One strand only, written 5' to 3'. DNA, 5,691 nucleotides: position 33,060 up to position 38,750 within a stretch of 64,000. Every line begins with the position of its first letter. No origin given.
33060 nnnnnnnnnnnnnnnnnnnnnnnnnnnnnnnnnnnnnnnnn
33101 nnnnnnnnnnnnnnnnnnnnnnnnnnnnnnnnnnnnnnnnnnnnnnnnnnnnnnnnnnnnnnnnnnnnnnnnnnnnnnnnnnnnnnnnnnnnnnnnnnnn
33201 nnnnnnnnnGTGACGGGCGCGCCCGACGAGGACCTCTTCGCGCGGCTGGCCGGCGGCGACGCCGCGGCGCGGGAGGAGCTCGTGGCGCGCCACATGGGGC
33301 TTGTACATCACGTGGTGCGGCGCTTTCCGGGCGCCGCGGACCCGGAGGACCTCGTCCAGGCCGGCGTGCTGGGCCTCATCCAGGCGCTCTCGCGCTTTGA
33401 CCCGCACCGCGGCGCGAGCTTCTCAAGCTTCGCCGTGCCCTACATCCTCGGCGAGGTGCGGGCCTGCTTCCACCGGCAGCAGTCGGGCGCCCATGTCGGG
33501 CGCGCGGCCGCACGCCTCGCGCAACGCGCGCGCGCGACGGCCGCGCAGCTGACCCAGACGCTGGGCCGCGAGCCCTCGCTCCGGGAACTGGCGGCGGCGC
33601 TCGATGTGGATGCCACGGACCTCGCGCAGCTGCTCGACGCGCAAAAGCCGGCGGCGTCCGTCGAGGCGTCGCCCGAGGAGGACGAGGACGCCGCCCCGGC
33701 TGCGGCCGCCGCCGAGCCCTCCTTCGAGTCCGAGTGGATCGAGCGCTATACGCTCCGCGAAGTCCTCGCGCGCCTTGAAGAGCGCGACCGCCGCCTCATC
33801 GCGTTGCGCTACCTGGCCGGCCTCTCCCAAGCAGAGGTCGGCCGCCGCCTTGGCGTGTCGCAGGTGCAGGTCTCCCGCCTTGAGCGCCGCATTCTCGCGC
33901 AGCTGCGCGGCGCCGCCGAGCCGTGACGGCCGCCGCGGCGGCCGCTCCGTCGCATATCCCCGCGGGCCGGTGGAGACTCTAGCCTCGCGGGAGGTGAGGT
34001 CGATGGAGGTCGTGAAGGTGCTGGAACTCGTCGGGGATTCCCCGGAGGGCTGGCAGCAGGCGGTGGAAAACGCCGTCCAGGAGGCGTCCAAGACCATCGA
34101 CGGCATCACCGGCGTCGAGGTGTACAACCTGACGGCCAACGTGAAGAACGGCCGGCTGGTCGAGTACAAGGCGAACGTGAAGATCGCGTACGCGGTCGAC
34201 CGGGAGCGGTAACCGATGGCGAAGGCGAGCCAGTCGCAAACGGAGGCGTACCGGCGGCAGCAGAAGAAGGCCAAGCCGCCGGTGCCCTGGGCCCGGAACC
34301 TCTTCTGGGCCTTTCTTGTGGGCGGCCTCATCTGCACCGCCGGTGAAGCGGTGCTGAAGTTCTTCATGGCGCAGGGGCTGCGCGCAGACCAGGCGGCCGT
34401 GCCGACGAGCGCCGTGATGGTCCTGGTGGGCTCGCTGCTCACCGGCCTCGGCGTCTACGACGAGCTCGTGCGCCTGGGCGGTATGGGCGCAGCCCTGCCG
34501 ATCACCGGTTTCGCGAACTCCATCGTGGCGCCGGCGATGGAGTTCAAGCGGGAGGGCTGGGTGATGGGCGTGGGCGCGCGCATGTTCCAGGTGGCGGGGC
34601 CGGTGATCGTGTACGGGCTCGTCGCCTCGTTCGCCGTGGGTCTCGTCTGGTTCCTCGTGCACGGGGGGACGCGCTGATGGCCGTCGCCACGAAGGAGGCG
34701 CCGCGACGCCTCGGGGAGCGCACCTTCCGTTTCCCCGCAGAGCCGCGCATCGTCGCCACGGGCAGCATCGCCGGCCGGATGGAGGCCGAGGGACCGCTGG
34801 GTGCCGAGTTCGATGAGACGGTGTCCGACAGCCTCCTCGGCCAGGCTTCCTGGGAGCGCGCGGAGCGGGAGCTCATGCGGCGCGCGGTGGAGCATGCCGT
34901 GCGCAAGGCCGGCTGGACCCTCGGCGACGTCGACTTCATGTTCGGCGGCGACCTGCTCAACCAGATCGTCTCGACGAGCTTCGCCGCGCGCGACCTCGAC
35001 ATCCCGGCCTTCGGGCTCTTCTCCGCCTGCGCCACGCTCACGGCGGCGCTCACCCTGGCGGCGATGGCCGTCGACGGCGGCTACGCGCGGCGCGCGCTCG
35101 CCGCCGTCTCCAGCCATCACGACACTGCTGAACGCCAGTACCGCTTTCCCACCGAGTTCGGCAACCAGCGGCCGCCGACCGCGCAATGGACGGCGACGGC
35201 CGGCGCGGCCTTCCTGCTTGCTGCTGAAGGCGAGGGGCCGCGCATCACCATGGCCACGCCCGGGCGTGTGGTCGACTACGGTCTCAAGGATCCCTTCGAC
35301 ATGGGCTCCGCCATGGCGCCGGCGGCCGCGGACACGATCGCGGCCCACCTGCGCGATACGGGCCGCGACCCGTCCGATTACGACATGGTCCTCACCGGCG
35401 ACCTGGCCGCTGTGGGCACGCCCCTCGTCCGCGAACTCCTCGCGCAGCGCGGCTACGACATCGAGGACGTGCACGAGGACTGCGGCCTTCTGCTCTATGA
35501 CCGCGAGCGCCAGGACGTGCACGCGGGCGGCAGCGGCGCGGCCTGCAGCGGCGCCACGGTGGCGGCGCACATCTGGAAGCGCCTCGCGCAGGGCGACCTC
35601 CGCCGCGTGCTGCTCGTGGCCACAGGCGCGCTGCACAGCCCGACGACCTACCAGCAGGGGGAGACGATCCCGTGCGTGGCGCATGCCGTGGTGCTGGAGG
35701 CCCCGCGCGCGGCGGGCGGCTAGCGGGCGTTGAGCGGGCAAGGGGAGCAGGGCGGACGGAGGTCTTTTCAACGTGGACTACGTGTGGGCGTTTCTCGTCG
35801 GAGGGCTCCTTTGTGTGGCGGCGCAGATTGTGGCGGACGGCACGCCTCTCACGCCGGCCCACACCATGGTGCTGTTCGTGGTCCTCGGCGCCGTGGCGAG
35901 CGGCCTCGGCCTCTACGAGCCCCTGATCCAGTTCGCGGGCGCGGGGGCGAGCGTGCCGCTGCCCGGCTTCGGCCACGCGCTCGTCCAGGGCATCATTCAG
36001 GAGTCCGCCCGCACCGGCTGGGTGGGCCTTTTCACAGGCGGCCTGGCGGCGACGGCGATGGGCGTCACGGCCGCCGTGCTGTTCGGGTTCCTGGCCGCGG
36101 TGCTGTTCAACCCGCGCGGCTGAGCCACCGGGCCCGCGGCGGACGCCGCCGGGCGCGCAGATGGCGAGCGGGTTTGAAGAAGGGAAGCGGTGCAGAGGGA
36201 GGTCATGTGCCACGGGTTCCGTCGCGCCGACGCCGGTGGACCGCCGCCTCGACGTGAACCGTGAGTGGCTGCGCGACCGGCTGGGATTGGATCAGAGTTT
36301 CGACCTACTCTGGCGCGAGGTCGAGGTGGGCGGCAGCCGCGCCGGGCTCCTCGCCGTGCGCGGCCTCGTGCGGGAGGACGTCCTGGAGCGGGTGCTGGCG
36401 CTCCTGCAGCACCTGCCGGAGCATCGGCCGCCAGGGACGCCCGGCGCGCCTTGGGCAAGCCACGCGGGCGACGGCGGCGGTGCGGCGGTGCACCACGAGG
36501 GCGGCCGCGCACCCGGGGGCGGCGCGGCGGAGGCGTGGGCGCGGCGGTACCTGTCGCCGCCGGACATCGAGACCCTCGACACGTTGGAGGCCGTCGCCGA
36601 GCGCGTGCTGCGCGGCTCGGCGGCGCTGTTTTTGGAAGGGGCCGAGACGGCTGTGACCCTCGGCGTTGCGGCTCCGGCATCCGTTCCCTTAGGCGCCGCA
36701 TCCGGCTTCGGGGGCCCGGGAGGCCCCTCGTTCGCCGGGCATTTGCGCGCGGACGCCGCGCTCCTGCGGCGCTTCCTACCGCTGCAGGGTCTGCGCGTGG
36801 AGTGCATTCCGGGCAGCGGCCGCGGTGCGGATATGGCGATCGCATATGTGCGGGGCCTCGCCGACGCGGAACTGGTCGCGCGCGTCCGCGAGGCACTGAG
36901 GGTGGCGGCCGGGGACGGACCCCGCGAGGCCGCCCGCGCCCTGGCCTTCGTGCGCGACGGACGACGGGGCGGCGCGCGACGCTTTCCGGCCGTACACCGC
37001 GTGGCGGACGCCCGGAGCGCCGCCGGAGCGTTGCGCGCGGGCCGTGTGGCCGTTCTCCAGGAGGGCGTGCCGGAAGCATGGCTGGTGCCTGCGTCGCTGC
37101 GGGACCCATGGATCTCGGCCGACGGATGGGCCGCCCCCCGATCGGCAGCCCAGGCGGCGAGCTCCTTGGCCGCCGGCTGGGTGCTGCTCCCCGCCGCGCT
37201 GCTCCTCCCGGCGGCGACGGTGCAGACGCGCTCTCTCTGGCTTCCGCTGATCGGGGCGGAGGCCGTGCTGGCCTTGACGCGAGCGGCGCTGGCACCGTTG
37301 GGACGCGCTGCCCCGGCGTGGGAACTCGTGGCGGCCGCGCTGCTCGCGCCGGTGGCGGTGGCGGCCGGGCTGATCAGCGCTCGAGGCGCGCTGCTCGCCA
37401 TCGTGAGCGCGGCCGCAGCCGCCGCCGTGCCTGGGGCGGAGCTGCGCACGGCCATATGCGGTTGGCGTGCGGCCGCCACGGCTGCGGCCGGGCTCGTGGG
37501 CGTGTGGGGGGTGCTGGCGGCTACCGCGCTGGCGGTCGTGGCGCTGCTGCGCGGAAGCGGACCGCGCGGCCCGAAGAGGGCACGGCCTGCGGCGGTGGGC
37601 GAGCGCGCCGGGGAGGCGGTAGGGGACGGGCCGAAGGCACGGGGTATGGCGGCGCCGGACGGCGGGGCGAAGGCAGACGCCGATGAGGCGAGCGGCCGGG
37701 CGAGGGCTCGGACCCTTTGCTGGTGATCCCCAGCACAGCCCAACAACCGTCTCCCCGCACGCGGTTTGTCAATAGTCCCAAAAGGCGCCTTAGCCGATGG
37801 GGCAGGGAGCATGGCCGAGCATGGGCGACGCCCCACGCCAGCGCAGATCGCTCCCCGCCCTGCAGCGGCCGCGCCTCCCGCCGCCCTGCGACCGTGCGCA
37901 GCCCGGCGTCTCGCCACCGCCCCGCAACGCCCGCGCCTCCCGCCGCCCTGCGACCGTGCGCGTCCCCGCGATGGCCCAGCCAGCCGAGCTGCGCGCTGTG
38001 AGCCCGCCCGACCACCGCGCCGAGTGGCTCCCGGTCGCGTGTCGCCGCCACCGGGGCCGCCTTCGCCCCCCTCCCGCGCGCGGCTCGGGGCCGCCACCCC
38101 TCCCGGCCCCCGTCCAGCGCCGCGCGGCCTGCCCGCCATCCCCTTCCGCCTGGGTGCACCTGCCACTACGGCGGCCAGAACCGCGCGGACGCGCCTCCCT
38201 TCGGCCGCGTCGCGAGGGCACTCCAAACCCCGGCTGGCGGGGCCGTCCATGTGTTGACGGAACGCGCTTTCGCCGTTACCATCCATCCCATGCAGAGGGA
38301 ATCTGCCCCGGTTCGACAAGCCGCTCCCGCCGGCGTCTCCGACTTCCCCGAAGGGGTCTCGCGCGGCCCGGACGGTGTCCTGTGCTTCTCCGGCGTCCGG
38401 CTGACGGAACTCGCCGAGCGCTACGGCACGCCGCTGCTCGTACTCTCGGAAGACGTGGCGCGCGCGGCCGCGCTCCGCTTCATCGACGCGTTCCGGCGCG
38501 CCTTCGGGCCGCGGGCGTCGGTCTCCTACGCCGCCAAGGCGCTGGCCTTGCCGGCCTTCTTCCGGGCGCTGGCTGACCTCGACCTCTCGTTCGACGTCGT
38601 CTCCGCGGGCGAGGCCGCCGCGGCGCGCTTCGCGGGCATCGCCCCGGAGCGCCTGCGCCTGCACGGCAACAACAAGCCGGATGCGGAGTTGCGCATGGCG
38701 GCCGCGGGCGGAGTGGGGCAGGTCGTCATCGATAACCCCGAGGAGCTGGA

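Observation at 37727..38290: ~530-bp non-coding gap between spoVAF and lysA with a 62-bp-period tandem repeat and a possible leaderless lysA promoter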

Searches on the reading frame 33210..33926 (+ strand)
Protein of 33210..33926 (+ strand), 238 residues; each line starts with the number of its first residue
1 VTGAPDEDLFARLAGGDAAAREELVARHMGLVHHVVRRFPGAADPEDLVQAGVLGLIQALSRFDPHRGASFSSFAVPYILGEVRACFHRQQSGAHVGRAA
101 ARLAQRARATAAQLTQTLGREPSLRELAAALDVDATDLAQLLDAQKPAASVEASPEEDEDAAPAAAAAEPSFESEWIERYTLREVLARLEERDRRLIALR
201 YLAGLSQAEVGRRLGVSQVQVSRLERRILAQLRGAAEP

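Call 75: search_protein_families(library=pfam, proteins=[window:33210-33926:+], max_evalue=0.001)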
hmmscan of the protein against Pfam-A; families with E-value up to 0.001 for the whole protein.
window:33210-33926:+ (238 aa): 8 families
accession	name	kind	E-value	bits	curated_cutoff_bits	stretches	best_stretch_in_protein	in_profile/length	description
PF04542.20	Sigma70_r2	-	6.7e-14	51.9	24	1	24-84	1-62/71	Sigma-70 region 2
PF04545.22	Sigma70_r4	-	2.3e-13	49.9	24.1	1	185-233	1-49/50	Sigma-70, region 4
PF04539.22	Sigma70_r3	-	2.4e-08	34.4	25.3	1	106-164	5-63/78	Sigma-70 region 3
PF08281.18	Sigma70_r4_2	-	2.6e-07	30.6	25.7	1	182-230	4-52/54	Sigma-70, region 4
PF01381.28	HTH_3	-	2.8e-06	27.7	23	1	199-226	4-31/55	Helix-turn-helix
PF07638.17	Sigma70_ECF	-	1.1e-05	25.9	21.1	1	184-223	131-170/185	ECF sigma factor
PF13384.12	HTH_23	-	4e-05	23.7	24.6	1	189-227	2-40/50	Homeodomain-like domain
PF13560.12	HTH_31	-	0.0001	23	27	1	194-226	4-36/64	Helix-turn-helix domain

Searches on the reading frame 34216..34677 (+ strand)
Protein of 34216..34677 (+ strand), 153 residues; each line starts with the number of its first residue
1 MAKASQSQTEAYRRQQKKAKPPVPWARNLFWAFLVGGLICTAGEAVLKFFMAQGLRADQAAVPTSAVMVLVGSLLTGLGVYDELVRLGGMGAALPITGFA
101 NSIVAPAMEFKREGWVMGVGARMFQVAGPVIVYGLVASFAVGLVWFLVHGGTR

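Call 75: search_protein_families(library=pfam, proteins=[window:34216-34677:+], max_evalue=0.001)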
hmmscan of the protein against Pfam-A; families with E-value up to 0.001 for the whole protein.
window:34216-34677:+ (153 aa): 1 family
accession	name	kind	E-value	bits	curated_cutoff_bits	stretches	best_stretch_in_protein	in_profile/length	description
PF03862.18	SpoVAC_SpoVAEB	-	3.9e-40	137.2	25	1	28-144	1-117/117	SpoVAC/SpoVAEB sporulation membrane protein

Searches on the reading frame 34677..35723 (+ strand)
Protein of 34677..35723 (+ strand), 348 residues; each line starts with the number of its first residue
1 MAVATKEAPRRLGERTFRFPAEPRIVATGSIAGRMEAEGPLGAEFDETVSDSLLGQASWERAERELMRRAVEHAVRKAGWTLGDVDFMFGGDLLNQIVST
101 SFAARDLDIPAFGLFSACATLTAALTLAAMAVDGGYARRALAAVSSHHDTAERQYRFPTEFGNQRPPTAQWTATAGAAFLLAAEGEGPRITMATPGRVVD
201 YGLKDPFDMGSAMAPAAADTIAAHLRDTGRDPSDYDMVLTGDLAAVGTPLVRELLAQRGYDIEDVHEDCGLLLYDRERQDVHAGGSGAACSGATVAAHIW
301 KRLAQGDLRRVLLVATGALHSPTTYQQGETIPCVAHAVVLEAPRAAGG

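Call 7: search_protein_families(library=pfam, proteins=[window:34677-35723:+], max_evalue=0.01)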
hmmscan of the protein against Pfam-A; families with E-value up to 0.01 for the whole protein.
window:34677-35723:+ (348 aa): 2 families
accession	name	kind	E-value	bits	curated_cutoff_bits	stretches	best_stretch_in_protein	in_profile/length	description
PF07451.17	SpoVAD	-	7e-146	485.6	22.1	1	13-341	1-329/329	Stage V sporulation protein AD (SpoVAD)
PF08545.16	ACP_syn_III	-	0.00016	21.9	24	0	288-340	5-61/80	3-Oxoacyl-[acyl-carrier-protein (ACP)] synthase III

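Call 12: find_encoding_contigs(protein=window:34677-35723:+, flank=10000, max_places=6)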
Protein window:34677-35723:+ (348 aa): no gene with exactly this product is on record in the collection.

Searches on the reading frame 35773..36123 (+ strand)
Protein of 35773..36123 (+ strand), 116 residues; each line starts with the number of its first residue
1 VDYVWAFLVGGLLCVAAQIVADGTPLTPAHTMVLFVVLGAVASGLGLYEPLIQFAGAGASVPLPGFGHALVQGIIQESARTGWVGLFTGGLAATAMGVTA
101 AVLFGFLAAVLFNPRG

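Call 7: search_protein_families(library=pfam, proteins=[window:35773-36123:+], max_evalue=0.01)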
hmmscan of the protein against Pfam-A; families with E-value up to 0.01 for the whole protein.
window:35773-36123:+ (116 aa): 1 family
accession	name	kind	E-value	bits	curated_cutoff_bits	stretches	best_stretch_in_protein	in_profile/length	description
PF03862.18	SpoVAC_SpoVAEB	-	2.9e-32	111.9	25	1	2-110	1-116/117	SpoVAC/SpoVAEB sporulation membrane protein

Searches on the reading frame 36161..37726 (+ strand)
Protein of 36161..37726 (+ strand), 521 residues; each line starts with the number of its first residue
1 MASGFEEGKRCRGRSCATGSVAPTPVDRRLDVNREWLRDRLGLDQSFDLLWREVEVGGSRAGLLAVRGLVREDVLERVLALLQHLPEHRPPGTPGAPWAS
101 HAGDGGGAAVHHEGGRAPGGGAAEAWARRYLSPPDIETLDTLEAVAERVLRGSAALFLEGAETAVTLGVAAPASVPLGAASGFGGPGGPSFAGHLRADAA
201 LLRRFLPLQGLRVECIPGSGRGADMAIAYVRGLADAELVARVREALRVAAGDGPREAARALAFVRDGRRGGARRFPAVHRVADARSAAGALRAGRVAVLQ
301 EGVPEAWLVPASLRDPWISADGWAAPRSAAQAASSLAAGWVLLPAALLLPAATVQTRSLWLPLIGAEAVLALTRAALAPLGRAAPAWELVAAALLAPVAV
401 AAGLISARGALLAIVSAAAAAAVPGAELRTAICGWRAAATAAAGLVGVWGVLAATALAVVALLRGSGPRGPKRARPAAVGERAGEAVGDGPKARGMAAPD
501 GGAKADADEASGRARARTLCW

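Call 7: search_protein_families(library=pfam, proteins=[window:36161-37726:+], max_evalue=0.01)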
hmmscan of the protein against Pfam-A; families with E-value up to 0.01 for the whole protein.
window:36161-37726:+ (521 aa): 1 family
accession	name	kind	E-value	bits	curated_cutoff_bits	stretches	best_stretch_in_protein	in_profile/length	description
PF03323.18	GerA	-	3.2e-27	95.6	27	1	43-320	7-261/466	Bacillus/Clostridium GerA spore germination protein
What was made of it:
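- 36161..37726 (+): spoVAF-like gene (GerA-family spore germination protein). The public record calls it from 36254 (490 aa) with the same stop. Pfam GerA, E = 3.2e-27, covering the N-terminal half only (call 7).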

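Call 62: search_protein_families(library=ncbifam, proteins=[window:36161-37726:+], max_evalue=0.001)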
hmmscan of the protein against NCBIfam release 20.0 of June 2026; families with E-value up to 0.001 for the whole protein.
window:36161-37726:+ (521 aa): 0 families

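Call 64: list_cluster_members(proteins=[window:36161-37726:+, window:37766-38257:+, window:37797-38576:+, window:37717-38001:+, window:37521-38159:-, window:37790-38221:-, window:38254-39633:+])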
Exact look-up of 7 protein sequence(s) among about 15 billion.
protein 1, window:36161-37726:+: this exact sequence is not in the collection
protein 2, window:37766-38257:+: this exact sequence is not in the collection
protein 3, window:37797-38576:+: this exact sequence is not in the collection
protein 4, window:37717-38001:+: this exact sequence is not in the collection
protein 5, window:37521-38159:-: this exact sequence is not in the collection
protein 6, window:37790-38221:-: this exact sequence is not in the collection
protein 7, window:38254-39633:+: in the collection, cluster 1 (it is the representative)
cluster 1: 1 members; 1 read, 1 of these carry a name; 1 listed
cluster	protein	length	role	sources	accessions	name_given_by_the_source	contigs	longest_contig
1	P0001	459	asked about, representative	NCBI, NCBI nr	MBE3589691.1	MAG: diaminopimelate decarboxylase [Firmicutes bacterium] | diaminopimelate decarboxylase [Bacillota bacterium]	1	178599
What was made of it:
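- Tried and rejected: Exact look-up of gap ORFs in public gene calls: none (call 64).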

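Call 65: find_homologous_proteins(query=window:36161-37726:+, max_evalue=0.00001)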
Query window:36161-37726:+ (521 aa): 1 proteins with E <= 0.00001 among 8000 candidates.
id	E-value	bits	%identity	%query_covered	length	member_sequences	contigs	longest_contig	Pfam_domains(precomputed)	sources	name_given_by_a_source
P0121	1.8e-295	999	100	94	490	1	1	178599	PF03323.19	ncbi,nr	ncbi:MAG: spore germination protein [Firmicutes bacterium]|nr:spore germination protein [Bacillota b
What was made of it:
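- Tried and rejected: SpoVAF protein search: returned only the protein itself, probably because low-complexity words filled the candidate list (call 65).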

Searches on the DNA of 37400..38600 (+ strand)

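Call 5: search_rna_families(source=window, start=37400, end=38600, threshold=evalue, max_evalue=10, show_alignments=3)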
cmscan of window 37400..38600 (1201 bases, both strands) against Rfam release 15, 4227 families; matches with E-value up to 10: 3.
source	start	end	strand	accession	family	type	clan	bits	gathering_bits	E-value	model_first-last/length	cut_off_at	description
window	38494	38539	+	RF03006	M23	Gene; sRNA;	-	15.5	41.2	8.7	1-53/53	no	M23 RNA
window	38477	38534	+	RF01333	CRISPR-DR20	Gene; CRISPR;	-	15.2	42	7.9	1-36/36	no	CRISPR RNA direct repeat element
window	37645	37696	-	RF02664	IRES_cyp24a1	Cis-reg; IRES;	-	13.3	191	0.26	1-404/404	no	Cyp24a1 internal ribosome entry site (IRES)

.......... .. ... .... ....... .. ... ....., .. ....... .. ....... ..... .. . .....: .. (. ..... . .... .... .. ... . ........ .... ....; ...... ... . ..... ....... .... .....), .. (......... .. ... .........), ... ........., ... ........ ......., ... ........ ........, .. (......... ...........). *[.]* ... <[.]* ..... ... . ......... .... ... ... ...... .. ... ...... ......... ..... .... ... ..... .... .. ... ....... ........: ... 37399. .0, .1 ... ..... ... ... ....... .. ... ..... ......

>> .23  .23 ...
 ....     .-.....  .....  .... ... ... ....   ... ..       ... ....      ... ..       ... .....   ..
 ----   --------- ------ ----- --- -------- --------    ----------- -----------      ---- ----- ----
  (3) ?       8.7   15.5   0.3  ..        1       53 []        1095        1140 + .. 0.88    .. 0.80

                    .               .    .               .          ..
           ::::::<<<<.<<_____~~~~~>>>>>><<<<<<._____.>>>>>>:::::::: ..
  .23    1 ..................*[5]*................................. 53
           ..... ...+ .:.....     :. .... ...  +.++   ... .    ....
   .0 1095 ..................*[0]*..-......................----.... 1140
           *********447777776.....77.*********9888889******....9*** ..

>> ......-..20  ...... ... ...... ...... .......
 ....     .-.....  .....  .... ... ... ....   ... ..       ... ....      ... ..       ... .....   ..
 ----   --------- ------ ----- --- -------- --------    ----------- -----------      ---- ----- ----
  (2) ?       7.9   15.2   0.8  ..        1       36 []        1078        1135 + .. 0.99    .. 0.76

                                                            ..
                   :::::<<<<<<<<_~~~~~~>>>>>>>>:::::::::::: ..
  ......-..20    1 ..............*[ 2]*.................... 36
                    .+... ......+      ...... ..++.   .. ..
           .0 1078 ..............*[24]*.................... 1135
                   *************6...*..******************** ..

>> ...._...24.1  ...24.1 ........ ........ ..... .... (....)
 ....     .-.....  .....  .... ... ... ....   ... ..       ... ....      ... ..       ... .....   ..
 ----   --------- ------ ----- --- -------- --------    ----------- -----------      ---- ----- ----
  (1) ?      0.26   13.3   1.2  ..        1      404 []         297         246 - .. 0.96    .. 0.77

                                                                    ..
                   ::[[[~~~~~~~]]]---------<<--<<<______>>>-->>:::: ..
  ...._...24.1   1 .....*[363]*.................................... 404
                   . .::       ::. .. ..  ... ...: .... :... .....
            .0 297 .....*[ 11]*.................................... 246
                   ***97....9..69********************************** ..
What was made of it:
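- On CRISPR array: No CRISPR repeat model matches inside the gap (call 5).
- No Rfam hit (call 5). No Rfam match at E up to 10 within the gap (call 5).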

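Call 51: search_dna_similar(query=window:37727-38253:+, collection=plasmids, mode=distant, max_rows=10)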
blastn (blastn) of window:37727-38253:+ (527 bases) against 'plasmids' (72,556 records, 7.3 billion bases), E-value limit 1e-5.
No match.

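Call 52: search_dna_similar(query=window:37727-38253:+, collection=phages, mode=distant, max_rows=10)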
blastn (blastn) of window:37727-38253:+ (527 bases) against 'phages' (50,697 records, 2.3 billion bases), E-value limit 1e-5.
No match.
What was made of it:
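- Tried and rejected: Plasmid and phage collections: no match (calls 51, 52).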

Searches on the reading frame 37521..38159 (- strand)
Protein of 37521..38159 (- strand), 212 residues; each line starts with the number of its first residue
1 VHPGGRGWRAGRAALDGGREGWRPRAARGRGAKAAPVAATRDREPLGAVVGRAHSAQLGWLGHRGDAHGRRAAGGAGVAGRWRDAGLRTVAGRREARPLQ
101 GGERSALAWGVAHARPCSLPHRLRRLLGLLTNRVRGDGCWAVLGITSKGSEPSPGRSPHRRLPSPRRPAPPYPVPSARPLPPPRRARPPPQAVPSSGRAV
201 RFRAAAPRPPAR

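Call 7: search_protein_families(library=pfam, proteins=[window:37521-38159:-], max_evalue=0.01)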
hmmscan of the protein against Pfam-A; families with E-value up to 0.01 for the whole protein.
window:37521-38159:- (212 aa): 0 families
